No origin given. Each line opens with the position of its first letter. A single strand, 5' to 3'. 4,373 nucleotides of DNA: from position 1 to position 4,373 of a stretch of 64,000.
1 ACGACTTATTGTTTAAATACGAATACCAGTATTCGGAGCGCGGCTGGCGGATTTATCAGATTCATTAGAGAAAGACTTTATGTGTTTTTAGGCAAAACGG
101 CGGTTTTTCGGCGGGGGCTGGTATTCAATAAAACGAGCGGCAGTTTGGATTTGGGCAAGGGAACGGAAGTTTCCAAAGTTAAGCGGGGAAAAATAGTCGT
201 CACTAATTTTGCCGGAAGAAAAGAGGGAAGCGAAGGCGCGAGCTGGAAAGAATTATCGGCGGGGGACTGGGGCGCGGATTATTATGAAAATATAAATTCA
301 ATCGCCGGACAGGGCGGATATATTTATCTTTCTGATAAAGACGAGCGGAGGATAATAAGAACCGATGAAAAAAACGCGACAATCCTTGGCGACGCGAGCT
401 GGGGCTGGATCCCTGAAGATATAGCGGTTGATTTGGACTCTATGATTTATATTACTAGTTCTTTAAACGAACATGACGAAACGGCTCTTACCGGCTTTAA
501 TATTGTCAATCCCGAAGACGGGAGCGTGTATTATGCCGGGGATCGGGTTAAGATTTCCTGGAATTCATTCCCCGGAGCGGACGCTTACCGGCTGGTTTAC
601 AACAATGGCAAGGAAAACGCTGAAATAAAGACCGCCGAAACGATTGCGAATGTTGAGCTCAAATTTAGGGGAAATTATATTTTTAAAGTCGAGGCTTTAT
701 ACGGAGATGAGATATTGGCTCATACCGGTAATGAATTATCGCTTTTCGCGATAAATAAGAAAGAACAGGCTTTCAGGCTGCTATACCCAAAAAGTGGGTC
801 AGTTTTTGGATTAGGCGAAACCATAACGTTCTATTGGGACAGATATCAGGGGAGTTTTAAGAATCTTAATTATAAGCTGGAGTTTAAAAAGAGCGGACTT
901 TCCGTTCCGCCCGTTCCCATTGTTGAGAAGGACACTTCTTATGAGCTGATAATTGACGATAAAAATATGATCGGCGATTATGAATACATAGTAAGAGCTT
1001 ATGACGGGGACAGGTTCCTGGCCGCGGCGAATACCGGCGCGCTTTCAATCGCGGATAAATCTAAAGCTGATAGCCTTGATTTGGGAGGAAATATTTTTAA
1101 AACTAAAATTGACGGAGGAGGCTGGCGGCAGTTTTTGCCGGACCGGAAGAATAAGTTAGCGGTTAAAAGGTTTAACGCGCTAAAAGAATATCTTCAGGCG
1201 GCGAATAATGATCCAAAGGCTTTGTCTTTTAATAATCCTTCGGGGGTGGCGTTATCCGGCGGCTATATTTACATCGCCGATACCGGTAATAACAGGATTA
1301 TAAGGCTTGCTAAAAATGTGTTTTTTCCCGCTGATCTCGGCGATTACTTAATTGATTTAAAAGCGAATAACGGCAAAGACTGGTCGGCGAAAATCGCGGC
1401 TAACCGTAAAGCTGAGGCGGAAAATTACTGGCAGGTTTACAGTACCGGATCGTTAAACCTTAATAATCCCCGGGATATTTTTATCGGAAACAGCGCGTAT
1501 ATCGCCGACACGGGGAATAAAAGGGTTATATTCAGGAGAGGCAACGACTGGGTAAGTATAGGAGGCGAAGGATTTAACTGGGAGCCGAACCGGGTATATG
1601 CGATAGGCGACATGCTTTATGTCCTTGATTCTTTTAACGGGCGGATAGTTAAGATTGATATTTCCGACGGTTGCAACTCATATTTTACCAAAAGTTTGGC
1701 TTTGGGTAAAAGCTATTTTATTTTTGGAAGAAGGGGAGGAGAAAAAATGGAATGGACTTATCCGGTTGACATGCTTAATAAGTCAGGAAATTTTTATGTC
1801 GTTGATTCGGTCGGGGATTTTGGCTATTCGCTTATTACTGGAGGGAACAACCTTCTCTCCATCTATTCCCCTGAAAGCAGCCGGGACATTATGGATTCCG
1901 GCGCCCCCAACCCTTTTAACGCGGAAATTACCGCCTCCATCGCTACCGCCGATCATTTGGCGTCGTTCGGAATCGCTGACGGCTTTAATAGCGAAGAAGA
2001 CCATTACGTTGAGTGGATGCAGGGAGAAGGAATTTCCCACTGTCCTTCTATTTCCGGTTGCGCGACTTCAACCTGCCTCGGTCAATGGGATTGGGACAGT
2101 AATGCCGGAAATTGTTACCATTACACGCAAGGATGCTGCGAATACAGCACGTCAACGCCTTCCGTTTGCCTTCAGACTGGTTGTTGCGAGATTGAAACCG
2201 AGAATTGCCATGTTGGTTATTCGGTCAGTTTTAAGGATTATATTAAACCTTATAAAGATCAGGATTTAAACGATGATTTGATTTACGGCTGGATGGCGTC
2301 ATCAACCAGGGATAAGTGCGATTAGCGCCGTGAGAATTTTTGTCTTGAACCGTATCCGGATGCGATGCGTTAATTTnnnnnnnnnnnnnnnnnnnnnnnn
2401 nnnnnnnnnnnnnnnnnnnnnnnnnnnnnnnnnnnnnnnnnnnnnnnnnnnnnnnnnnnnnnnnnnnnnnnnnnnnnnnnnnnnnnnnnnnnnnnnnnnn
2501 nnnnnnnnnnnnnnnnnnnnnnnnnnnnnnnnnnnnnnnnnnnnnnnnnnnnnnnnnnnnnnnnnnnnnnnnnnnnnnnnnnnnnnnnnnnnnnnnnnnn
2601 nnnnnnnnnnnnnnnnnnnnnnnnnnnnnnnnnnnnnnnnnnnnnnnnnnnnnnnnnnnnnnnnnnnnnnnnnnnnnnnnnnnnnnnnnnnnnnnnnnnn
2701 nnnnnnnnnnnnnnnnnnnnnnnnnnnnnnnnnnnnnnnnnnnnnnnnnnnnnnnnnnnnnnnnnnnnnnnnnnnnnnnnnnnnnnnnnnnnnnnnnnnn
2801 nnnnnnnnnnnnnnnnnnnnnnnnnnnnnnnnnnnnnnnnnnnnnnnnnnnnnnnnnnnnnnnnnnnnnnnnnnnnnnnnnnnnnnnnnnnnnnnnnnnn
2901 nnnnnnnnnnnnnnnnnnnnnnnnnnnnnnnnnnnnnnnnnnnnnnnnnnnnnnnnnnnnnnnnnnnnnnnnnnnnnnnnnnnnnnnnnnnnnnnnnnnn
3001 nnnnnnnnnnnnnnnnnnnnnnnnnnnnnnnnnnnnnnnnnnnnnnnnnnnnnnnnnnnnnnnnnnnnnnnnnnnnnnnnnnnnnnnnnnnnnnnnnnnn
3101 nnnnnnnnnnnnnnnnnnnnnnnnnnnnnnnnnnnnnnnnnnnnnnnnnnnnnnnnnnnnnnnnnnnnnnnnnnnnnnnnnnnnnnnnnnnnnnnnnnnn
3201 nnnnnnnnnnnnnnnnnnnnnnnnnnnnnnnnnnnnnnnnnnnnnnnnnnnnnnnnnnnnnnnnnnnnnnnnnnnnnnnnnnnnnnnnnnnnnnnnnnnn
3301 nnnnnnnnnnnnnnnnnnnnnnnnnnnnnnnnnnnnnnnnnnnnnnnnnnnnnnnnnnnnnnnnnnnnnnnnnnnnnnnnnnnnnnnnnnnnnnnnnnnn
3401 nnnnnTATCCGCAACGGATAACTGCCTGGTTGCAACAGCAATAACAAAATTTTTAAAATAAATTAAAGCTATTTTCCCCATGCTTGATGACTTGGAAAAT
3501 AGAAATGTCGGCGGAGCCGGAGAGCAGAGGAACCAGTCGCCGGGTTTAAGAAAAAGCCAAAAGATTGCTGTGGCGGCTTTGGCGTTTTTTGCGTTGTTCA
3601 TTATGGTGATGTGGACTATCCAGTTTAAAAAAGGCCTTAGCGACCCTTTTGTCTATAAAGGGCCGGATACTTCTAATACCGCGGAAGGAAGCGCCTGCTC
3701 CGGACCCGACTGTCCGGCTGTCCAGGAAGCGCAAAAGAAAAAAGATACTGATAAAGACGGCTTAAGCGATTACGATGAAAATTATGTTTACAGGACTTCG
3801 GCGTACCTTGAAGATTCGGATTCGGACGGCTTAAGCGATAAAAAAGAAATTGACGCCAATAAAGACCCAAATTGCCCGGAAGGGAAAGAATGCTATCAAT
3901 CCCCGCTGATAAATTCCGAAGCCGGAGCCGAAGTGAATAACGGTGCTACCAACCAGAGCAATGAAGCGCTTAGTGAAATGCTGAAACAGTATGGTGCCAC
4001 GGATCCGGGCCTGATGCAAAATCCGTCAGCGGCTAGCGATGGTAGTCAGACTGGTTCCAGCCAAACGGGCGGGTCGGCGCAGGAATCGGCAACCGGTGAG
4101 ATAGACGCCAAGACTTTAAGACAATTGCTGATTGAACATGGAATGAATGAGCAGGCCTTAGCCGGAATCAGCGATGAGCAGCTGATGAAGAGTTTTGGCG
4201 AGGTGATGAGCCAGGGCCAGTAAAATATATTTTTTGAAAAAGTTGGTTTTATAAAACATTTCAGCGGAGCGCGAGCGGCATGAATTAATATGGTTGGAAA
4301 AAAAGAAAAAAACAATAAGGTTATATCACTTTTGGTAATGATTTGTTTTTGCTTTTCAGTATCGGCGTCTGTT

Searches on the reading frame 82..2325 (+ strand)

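Call 4: search_protein_families(library=pfam, proteins=[window:82-2325:+], max_evalue=1)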
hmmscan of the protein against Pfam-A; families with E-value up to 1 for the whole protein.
window:82-2325:+ (747 aa): 4 families
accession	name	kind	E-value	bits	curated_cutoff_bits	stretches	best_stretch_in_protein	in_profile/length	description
PF01436.27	NHL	-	3.2e-09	36.8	20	1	383-406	1-25/28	NHL repeat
PF08309.17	LVIVD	-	0.0039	16.9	20.2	1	388-404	6-22/42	LVIVD repeat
PF10342.15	Kre9_KNH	-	0.011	16.9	24.6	1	143-205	1-63/94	Kre9/KNH-like N-terminal Ig-like domain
PF10726.14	DUF2518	-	0.19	11.8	25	1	159-194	62-97/145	Protein of function (DUF2518)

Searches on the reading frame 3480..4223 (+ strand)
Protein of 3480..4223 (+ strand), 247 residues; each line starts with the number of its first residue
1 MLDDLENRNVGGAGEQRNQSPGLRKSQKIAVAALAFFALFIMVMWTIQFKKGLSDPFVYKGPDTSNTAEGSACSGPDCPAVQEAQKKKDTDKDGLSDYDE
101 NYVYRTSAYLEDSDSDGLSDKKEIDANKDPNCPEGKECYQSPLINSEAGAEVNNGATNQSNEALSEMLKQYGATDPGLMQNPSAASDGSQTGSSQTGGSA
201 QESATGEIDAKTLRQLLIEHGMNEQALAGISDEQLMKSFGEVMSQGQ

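Call 4: search_protein_families(library=pfam, proteins=[window:3480-4223:+], max_evalue=1)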
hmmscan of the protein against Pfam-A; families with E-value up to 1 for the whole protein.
window:3480-4223:+ (247 aa): 3 families
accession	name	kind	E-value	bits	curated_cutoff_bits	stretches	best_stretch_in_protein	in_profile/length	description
PF18884.5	TSP3_bac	-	0.055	13.8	25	2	112-131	1-20/22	Bacterial TSP3 repeat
PF15500.11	Ntox1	-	0.14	12.9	25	1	63-101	17-56/96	Putative RNase-like toxin, toxin_1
PF03020.21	LEM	-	0.5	10.4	24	0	160-174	6-20/40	LEM domain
